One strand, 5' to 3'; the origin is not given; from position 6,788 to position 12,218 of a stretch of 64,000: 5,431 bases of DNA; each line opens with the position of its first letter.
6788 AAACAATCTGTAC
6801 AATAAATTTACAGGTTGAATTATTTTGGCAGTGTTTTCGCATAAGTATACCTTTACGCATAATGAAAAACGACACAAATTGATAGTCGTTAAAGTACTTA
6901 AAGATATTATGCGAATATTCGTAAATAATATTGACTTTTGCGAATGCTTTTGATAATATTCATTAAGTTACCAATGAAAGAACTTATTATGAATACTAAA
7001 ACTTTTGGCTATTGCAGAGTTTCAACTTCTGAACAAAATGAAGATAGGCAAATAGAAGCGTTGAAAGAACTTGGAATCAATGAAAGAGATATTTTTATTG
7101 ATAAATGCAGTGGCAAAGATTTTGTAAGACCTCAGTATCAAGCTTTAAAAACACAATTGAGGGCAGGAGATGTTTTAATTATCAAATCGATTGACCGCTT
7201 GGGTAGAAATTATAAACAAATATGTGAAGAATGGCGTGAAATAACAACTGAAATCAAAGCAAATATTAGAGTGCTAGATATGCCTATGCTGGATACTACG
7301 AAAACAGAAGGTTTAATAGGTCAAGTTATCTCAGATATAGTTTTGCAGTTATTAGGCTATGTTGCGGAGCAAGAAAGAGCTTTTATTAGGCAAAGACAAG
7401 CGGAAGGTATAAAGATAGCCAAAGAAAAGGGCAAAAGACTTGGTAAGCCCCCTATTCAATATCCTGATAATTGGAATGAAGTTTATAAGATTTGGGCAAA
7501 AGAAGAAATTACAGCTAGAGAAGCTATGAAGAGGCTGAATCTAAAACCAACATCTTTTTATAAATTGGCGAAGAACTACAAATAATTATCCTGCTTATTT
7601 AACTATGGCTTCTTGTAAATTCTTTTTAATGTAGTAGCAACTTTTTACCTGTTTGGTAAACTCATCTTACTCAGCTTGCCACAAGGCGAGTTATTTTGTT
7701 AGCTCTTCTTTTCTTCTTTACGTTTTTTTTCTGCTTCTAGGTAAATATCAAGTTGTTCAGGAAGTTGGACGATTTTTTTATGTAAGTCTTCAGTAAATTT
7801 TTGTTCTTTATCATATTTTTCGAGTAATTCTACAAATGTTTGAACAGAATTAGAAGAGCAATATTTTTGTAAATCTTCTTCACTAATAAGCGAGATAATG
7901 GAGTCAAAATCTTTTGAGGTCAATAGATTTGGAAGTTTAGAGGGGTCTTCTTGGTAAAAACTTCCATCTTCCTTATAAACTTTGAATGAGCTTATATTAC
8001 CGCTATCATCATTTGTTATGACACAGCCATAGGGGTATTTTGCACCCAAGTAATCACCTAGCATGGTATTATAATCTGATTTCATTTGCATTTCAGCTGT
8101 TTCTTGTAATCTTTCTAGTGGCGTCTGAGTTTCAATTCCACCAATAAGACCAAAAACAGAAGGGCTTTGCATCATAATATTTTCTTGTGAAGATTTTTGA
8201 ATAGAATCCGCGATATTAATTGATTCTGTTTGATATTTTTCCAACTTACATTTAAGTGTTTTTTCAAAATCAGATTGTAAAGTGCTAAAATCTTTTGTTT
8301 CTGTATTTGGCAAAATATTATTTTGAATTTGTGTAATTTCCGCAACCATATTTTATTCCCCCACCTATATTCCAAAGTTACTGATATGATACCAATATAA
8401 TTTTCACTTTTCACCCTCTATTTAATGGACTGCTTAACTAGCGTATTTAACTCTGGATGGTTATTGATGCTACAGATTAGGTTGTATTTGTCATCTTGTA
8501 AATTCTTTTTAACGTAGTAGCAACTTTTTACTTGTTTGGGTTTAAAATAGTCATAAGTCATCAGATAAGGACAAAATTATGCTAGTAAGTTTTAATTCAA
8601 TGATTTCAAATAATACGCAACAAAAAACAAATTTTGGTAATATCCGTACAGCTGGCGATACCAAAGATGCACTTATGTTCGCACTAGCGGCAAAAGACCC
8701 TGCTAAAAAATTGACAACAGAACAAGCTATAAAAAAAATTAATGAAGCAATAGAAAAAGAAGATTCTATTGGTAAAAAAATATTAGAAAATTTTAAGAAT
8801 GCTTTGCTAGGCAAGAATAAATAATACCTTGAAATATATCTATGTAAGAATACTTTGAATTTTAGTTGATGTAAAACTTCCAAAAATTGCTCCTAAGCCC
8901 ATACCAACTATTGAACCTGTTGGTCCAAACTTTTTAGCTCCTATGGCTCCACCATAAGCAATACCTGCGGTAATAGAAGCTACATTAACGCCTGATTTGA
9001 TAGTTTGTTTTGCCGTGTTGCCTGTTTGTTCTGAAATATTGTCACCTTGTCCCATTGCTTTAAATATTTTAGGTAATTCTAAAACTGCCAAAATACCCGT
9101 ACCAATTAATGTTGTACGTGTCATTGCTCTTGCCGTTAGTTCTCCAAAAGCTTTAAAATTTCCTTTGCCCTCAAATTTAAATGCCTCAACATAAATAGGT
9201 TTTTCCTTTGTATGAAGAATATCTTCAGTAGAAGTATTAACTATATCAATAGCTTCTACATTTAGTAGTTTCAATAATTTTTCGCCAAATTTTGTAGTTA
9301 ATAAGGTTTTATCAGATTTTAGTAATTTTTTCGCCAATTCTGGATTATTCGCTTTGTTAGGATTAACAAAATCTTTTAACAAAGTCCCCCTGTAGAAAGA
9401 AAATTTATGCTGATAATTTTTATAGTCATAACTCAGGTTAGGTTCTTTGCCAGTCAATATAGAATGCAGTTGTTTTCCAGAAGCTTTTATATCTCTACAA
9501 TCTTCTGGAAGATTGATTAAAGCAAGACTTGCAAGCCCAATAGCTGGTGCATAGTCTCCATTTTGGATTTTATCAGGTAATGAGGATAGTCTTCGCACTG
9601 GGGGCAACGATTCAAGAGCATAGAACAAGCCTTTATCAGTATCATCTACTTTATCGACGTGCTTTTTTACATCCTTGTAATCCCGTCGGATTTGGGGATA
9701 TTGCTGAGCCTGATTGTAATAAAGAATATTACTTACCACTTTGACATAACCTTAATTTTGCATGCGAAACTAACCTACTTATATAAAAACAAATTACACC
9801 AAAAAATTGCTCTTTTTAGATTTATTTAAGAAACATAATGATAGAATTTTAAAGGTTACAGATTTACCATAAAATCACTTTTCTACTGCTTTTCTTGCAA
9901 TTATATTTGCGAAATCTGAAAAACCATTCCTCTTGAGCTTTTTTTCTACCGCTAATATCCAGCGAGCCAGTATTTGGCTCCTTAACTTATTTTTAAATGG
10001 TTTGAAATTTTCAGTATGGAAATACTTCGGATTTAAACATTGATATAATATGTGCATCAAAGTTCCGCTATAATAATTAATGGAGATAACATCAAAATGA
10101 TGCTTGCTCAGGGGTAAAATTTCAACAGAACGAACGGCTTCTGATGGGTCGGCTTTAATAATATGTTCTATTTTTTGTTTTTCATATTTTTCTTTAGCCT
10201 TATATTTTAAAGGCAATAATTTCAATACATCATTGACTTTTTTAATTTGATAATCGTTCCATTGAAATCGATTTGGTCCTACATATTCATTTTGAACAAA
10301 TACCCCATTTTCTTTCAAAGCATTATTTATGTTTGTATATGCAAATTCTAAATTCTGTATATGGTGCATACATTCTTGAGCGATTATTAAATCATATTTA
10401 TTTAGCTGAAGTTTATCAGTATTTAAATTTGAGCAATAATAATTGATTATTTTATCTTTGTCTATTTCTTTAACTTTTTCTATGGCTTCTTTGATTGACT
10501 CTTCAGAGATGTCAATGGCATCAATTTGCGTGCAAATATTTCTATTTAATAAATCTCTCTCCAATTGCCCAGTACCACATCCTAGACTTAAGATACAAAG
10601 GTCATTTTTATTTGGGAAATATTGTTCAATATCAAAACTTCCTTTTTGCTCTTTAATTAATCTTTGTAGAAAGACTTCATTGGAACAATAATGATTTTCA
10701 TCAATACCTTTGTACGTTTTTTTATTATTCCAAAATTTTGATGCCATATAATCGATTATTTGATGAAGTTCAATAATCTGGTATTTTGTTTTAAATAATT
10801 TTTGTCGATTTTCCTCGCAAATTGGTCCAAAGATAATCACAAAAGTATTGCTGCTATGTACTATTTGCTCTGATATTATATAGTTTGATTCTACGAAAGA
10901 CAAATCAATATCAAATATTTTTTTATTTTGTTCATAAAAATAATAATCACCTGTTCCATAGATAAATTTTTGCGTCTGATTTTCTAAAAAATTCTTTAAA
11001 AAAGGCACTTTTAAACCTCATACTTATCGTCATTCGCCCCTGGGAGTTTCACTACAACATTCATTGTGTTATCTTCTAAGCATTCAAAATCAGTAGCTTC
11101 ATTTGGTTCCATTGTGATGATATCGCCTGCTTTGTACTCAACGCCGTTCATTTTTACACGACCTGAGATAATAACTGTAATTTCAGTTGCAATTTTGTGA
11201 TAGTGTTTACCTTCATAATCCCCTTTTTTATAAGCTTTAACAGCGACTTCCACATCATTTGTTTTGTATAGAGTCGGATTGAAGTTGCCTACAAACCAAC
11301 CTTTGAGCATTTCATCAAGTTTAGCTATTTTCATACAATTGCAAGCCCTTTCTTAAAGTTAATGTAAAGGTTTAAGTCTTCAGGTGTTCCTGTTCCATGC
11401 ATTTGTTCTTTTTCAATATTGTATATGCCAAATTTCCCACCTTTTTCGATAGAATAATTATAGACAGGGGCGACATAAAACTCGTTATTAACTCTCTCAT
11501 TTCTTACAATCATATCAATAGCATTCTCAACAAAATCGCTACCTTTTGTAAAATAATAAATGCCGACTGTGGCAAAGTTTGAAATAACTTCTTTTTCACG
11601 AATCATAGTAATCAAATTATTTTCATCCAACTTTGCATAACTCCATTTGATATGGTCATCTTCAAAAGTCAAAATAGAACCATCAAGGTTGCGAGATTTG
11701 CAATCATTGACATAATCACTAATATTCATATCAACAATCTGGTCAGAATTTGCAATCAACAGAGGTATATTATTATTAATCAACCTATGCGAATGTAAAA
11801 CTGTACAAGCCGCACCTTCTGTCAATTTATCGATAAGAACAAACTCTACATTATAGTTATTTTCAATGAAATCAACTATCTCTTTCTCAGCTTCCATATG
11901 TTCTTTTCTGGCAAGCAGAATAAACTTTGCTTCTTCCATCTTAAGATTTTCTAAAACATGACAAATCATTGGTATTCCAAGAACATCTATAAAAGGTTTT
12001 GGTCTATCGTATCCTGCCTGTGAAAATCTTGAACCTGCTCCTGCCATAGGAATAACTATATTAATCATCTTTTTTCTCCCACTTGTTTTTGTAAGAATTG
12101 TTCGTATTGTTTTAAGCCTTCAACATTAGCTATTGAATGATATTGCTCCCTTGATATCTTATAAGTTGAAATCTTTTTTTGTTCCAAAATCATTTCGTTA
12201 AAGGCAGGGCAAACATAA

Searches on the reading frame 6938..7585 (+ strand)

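Call 58: search_protein_families(library=pfam, proteins=[window:6938-7585:+], max_evalue=0.00001)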
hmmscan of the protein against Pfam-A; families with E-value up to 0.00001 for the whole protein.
window:6938-7585:+ (215 aa): 1 family
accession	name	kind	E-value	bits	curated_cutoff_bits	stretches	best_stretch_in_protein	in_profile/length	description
PF00239.26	Resolvase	-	1.1e-29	103.9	23.3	1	23-166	2-144/145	Resolvase, N terminal domain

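Call 79: search_protein_families(library=ncbifam, proteins=[window:6938-7585:+], max_evalue=0.001)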
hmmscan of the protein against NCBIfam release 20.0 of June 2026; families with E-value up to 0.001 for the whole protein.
window:6938-7585:+ (215 aa): 3 families
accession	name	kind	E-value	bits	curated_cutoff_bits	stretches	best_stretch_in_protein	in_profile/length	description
NF041201.1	recomb_XisF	equivalog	1.5e-20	73.6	375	1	23-184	2-159/465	fdxN element excision recombinase XisF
NF009949.0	PRK13413.1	equivalog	7.5e-11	42.1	272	1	23-194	3-167/203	master DNA invertase Mpi family serine-type recombinase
NF033518.0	transpos_IS607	equivalog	2.9e-06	27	110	1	19-95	53-137/187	IS607 family transposase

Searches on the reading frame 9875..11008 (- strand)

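Call 58: search_protein_families(library=pfam, proteins=[window:9875-11008:-], max_evalue=0.00001)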
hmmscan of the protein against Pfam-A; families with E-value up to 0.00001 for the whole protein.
window:9875-11008:- (377 aa): 6 families
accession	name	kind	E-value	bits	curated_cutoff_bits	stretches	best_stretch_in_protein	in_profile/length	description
PF08242.18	Methyltransf_12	-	2.1e-17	64.1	30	1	140-237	1-98/98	Methyltransferase domain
PF08241.18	Methyltransf_11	-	9.1e-15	55.5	21.2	1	140-238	1-94/95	Methyltransferase domain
PF13847.12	Methyltransf_31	-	1.9e-13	50.8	27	1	136-278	4-135/145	Methyltransferase domain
PF13649.12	Methyltransf_25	-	3.1e-13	50.6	27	1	139-235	1-97/97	Methyltransferase domain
PF05891.18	Methyltransf_PK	-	2.2e-12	47.4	27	1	108-249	36-169/218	AdoMet dependent proline di-methyltransferase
PF13489.12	Methyltransf_23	-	1.1e-11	45.2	27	1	129-238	15-115/164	Methyltransferase domain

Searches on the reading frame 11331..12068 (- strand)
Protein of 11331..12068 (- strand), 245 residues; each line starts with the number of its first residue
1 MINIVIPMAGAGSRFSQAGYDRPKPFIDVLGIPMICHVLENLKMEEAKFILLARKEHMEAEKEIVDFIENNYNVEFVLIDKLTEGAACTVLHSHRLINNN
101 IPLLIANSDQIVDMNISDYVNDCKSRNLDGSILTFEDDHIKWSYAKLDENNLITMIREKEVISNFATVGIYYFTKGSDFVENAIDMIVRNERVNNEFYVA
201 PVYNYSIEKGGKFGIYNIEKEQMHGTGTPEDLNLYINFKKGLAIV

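Call 58: search_protein_families(library=pfam, proteins=[window:11331-12068:-], max_evalue=0.00001)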
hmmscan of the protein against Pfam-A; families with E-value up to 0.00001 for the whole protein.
window:11331-12068:- (245 aa): 1 family
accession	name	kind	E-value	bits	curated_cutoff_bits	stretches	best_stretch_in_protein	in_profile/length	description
PF00483.29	NTP_transferase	-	8.3e-13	48.9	21.2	1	8-176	6-183/245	Nucleotidyl transferase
